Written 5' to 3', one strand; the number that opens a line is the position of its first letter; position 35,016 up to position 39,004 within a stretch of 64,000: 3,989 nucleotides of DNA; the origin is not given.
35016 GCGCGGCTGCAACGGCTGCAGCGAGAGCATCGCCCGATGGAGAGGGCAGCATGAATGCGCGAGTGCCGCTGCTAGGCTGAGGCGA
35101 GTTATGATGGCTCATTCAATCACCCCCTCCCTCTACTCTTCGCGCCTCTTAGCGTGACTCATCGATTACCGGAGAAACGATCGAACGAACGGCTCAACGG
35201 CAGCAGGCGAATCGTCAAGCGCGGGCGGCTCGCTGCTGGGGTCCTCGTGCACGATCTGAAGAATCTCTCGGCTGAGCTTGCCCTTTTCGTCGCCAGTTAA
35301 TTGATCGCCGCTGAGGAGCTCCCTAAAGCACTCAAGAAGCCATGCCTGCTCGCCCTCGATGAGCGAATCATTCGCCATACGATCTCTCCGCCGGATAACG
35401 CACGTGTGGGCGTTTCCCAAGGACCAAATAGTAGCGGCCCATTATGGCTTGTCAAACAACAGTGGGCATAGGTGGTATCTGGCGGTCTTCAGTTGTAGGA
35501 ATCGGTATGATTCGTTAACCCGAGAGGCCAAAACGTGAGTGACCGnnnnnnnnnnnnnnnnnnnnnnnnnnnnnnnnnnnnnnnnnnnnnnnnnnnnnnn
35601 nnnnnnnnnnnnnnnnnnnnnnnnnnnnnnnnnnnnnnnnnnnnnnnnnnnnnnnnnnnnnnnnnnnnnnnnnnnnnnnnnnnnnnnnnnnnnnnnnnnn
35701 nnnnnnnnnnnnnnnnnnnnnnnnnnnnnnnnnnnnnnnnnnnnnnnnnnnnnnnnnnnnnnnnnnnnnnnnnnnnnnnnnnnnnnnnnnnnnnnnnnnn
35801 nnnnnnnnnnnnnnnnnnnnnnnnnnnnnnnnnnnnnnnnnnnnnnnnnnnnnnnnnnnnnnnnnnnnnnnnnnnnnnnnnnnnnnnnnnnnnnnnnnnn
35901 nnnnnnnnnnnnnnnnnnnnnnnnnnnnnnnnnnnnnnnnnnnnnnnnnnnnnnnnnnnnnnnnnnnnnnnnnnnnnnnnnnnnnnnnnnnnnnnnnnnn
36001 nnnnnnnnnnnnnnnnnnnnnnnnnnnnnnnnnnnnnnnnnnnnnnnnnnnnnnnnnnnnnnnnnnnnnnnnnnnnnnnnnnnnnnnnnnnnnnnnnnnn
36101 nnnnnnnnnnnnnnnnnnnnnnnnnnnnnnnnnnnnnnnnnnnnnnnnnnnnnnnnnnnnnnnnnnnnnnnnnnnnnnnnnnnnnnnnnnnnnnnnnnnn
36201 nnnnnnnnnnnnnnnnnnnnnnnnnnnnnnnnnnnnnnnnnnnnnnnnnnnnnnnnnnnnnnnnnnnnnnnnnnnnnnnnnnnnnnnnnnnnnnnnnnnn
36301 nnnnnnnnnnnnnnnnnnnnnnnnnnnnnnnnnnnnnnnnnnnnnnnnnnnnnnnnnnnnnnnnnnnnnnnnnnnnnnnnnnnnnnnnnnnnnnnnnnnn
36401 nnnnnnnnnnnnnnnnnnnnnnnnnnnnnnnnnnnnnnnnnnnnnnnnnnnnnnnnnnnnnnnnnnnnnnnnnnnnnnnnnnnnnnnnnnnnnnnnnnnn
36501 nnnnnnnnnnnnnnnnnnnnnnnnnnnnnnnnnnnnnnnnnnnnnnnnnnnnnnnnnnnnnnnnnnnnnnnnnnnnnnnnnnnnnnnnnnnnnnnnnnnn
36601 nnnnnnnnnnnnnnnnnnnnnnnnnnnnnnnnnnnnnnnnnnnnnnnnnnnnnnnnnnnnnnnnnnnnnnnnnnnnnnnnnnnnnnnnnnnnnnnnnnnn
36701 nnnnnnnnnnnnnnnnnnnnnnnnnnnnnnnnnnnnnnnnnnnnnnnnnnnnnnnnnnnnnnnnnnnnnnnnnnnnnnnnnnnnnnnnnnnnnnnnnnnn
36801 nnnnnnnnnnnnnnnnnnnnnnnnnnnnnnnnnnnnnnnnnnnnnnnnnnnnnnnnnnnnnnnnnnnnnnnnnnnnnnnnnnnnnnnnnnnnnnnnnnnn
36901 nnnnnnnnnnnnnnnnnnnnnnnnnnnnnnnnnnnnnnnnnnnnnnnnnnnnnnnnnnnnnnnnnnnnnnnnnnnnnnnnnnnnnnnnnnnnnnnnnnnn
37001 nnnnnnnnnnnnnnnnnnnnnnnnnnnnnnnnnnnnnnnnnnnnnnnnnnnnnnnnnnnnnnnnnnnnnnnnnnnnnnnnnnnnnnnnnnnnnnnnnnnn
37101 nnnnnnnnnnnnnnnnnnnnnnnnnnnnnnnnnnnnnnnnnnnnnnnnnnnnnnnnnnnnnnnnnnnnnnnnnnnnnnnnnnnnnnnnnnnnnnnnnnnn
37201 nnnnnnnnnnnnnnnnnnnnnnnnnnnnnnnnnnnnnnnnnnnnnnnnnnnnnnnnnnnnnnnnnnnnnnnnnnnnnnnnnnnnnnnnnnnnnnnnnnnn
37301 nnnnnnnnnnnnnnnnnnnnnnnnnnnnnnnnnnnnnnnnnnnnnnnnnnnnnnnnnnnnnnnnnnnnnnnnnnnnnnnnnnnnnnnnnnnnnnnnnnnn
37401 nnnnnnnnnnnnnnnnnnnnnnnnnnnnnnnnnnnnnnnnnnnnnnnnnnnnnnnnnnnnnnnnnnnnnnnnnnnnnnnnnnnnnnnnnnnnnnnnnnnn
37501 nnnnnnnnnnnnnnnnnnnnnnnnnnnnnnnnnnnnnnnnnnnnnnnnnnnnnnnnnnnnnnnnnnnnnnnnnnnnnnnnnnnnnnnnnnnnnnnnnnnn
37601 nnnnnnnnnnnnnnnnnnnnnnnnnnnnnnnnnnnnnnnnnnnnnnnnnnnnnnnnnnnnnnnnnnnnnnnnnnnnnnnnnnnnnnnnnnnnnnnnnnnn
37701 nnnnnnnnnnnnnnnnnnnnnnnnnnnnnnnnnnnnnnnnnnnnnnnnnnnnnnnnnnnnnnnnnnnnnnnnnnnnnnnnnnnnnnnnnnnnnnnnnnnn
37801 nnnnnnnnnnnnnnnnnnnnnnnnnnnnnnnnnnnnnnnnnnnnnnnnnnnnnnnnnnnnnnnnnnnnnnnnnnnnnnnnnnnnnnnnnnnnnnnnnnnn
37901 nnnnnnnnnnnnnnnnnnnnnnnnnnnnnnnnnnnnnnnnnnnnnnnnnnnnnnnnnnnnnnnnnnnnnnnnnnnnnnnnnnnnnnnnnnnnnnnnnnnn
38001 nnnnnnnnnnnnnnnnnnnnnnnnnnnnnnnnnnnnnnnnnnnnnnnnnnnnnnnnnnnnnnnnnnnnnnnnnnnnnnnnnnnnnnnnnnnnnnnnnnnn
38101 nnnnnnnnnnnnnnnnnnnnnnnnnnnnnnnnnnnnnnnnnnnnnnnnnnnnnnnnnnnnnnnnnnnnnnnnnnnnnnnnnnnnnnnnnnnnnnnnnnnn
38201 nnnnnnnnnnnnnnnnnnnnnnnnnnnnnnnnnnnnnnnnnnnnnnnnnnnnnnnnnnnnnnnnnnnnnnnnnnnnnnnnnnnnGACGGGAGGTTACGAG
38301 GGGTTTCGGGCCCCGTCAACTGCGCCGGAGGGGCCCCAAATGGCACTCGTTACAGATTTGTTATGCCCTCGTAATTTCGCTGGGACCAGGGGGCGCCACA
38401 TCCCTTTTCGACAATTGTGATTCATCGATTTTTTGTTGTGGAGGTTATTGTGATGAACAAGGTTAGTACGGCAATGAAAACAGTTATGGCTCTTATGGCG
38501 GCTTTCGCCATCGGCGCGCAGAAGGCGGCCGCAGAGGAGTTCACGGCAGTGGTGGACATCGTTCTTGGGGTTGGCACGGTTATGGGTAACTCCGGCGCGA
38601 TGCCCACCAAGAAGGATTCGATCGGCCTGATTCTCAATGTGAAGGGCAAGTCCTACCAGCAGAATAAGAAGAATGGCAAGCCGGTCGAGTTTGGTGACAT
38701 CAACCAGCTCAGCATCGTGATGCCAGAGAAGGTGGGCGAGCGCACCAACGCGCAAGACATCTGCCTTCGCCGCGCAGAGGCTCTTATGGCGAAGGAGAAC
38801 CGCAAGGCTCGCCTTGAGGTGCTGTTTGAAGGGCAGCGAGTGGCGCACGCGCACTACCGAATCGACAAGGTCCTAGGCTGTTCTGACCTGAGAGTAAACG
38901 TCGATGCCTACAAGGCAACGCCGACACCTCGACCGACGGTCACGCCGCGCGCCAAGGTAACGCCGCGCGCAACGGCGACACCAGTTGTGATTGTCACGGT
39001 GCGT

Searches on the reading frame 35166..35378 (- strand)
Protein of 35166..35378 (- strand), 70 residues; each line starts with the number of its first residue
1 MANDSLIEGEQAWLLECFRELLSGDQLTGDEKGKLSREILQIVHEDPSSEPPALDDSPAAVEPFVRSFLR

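Call 37: search_protein_families(library=pfam, proteins=[window:35166-35378:-], max_evalue=0.1)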
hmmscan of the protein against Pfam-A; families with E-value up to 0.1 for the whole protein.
window:35166-35378:- (70 aa): 0 families

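Call 39: find_homologous_proteins(query=window:35166-35378:-)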
Query window:35166-35378:- (70 aa): 3 proteins with E <= 0.001 among 3 candidates.
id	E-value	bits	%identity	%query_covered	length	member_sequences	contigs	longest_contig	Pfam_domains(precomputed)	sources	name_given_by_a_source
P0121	2.5e-37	143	99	100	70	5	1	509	-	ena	-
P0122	6.6e-36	139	94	100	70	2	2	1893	-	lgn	-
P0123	2.9e-31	124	89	100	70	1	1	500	-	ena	-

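Call 76: search_protein_families(library=padloc, proteins=[window:35166-35378:-], max_evalue=0.01)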
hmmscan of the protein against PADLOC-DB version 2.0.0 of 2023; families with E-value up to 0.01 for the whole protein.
window:35166-35378:- (70 aa): 0 families

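Call 77: search_protein_families(library=phrogs, proteins=[window:35166-35378:-], max_evalue=0.01)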
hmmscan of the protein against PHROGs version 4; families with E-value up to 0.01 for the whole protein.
window:35166-35378:- (70 aa): 0 families

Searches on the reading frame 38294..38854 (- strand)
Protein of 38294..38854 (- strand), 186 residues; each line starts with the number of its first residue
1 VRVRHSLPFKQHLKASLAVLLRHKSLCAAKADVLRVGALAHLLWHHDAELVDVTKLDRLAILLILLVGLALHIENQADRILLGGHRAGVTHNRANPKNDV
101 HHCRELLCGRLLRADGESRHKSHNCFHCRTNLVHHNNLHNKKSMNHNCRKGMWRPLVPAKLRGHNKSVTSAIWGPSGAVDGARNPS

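Call 37: search_protein_families(library=pfam, proteins=[window:38294-38854:-], max_evalue=0.1)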
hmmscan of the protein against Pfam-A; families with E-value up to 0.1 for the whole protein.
window:38294-38854:- (186 aa): 1 family
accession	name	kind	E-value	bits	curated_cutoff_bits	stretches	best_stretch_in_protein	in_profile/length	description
PF10114.15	PocR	-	0.05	13.8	23.9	1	95-163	31-93/162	Sensory domain found in PocR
